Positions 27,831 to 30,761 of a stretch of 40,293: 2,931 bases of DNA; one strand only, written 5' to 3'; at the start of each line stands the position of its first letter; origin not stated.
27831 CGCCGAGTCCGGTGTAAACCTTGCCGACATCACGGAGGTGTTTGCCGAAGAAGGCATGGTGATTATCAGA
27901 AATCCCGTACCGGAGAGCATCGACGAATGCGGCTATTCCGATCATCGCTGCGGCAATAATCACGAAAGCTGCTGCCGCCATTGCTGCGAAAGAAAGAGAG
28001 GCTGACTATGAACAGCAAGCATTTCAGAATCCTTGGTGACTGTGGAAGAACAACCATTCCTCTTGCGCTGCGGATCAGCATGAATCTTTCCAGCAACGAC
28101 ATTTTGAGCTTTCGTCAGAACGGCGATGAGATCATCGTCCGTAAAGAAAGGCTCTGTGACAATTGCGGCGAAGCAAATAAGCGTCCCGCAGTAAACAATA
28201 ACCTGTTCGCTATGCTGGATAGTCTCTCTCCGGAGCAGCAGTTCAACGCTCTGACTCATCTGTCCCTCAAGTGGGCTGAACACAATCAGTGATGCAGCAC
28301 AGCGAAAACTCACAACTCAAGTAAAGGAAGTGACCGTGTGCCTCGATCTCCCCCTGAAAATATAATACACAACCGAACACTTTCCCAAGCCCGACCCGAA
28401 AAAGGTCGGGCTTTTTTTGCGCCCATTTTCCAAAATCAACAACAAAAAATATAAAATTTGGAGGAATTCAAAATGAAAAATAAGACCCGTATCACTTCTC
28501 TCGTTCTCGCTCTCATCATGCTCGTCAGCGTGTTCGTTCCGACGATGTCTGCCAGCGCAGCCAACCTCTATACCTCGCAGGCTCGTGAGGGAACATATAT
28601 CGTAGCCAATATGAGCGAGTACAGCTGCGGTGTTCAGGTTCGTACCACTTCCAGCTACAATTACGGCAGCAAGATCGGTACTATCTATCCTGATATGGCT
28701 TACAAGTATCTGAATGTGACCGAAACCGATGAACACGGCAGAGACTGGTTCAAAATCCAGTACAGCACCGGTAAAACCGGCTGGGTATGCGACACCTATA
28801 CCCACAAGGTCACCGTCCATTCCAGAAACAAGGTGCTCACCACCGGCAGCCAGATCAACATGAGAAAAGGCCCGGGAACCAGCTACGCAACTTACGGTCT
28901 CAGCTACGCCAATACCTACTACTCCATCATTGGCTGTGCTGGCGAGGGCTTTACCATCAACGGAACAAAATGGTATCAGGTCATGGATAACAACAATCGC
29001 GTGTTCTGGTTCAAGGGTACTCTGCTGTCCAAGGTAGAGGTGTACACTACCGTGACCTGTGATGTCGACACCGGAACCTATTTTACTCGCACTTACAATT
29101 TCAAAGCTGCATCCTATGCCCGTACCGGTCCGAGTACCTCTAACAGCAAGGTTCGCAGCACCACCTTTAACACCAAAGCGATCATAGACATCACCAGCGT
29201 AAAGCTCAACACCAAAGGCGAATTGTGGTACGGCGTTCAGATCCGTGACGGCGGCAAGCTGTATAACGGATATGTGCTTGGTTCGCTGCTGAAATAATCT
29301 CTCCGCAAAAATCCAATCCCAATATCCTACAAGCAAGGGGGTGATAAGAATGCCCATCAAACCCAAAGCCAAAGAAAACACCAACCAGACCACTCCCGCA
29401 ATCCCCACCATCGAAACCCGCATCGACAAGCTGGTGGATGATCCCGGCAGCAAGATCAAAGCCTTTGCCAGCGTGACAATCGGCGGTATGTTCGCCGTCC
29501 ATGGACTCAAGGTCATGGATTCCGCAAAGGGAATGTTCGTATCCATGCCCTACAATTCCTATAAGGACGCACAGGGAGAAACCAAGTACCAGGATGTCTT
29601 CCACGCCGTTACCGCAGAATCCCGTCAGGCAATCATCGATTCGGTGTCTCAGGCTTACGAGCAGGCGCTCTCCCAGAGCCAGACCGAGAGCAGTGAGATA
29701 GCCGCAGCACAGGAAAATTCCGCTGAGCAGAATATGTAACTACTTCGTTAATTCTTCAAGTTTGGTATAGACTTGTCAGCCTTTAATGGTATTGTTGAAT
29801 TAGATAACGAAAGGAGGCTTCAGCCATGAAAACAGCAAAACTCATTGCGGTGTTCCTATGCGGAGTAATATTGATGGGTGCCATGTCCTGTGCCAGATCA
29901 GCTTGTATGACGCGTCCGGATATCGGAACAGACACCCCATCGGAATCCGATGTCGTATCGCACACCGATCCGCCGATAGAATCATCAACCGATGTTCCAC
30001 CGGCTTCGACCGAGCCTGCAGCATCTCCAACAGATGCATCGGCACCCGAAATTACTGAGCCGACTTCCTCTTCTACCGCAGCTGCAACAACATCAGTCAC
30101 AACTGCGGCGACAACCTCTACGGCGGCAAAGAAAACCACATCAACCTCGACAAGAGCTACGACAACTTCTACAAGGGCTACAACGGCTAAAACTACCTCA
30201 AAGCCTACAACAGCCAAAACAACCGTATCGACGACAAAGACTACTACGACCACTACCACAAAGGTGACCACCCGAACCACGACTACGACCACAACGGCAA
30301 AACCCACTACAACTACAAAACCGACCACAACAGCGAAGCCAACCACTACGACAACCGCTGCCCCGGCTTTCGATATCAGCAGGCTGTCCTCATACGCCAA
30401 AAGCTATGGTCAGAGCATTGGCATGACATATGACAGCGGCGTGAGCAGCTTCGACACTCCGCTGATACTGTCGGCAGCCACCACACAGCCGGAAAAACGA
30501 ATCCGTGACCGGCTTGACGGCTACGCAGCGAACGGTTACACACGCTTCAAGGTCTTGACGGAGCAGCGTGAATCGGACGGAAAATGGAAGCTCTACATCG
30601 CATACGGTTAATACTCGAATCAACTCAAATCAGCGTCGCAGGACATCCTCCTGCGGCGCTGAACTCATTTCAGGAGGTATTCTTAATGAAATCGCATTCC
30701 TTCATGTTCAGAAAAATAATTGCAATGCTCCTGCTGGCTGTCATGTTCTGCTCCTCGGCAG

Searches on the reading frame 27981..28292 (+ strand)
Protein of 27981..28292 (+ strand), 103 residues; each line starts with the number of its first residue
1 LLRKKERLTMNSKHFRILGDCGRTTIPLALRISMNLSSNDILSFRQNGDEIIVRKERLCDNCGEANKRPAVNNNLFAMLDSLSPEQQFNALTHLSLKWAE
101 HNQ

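Call 10: search_protein_families(library=pfam, proteins=[window:27981-28292:+], max_evalue=0.01)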
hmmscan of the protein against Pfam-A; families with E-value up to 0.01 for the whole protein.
window:27981-28292:+ (103 aa): 1 family
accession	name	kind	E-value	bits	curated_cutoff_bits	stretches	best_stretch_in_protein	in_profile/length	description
PF04014.23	MazE_antitoxin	-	0.00039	20.7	24.7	1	22-57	8-44/48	Antidote-toxin recognition MazE, bacterial antitoxin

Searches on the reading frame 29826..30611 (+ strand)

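Call 10: search_protein_families(library=pfam, proteins=[window:29826-30611:+], max_evalue=0.01)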
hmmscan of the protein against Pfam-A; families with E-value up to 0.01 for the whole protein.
window:29826-30611:+ (261 aa): 0 families

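Call 11: search_protein_families(library=padloc, proteins=[window:29826-30611:+], max_evalue=0.01)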
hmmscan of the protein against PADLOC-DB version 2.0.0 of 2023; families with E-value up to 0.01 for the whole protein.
window:29826-30611:+ (261 aa): 0 families

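Call 12: search_protein_families(library=ncbifam, proteins=[window:29826-30611:+], max_evalue=0.01)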
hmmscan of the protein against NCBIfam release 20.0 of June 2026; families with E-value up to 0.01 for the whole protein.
window:29826-30611:+ (261 aa): 2 families
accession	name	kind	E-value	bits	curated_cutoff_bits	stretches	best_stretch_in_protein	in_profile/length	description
NF011531.0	PRK14971.1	equivalog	0.0014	17.5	685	1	53-198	375-513/614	DNA polymerase III subunit gamma/tau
NF043060.1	MAP_0585_fam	equivalog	0.0038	17.3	170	1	52-175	52-181/319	MAP_0585 family protein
